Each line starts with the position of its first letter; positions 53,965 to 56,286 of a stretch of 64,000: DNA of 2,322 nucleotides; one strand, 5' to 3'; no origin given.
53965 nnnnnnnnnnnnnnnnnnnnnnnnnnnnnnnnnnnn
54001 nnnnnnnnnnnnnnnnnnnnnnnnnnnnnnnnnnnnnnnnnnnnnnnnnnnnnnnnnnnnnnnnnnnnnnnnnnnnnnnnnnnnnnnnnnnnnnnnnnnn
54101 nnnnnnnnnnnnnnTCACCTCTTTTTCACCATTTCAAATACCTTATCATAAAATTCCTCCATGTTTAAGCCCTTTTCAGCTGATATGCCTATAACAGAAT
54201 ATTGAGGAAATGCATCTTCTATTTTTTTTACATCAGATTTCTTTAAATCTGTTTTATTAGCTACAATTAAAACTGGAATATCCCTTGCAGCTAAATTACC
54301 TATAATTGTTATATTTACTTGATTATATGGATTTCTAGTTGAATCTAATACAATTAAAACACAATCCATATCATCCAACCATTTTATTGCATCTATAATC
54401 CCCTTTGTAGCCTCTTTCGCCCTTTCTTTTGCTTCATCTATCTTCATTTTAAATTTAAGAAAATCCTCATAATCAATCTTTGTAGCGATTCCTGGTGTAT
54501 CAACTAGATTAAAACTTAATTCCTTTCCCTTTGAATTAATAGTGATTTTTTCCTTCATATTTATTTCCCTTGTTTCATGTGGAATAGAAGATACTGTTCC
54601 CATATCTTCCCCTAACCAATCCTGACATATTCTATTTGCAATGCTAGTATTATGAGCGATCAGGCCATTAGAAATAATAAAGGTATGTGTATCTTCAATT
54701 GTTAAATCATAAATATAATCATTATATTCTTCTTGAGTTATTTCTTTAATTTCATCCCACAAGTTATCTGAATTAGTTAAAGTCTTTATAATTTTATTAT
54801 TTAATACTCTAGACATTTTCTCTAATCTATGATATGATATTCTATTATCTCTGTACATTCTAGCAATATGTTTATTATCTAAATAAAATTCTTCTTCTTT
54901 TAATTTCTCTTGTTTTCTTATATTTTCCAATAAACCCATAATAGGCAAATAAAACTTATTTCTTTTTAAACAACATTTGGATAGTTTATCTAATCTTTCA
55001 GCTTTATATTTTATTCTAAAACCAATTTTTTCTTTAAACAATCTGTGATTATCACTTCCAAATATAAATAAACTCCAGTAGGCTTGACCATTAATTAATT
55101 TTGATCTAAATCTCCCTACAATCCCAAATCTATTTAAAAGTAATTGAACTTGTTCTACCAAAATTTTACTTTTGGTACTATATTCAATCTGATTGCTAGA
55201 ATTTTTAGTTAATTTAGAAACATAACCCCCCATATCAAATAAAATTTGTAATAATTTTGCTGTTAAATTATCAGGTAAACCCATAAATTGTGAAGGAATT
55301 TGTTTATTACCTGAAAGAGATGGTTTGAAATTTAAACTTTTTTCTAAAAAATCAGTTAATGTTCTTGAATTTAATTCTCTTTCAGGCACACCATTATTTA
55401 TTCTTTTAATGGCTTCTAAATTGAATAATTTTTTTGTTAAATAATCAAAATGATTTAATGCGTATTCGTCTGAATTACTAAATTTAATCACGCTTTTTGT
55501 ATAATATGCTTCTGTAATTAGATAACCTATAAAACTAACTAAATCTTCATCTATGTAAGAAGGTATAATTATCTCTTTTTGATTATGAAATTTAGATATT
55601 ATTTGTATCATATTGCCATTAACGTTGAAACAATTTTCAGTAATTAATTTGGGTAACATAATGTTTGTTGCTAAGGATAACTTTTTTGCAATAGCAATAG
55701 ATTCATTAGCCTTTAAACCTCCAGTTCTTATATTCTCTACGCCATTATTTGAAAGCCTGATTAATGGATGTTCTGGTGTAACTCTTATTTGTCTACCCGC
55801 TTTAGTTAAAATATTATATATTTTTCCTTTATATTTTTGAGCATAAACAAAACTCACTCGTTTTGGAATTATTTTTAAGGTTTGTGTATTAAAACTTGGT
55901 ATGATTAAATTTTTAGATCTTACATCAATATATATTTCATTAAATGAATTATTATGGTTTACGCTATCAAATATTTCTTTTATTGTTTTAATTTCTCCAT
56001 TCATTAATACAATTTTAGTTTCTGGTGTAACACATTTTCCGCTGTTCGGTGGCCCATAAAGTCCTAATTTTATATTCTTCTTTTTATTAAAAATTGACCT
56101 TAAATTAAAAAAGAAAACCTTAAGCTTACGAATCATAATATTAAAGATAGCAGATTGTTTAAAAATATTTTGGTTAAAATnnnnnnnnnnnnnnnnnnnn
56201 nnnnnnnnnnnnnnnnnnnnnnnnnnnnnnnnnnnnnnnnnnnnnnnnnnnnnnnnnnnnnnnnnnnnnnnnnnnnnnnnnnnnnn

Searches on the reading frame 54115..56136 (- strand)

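Call 44: search_protein_families(library=pfam, proteins=[window:54115-56136:-], max_evalue=0.0001)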
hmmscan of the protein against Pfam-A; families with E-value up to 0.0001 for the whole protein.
window:54115-56136:- (673 aa): 5 families
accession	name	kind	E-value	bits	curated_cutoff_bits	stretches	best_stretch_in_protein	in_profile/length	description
PF14890.11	Intein_splicing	-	3.1e-27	95.7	35.8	1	42-496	1-155/155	Intein splicing domain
PF14528.11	LAGLIDADG_3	-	2.1e-16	60.4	22.5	1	293-372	4-82/82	LAGLIDADG-like domain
PF01926.29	MMR_HSR1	-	1.9e-08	34.8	21.9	1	498-628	14-113/113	50S ribosome-binding GTPase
PF00009.33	GTP_EFTU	-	4.7e-06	26.7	26.5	0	586-671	89-187/188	Elongation factor Tu GTP binding domain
PF16897.10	MMR_HSR1_Xtn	-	6.6e-05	23.3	35.2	1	620-670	56-104/106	C-terminal region of MMR_HSR1 domain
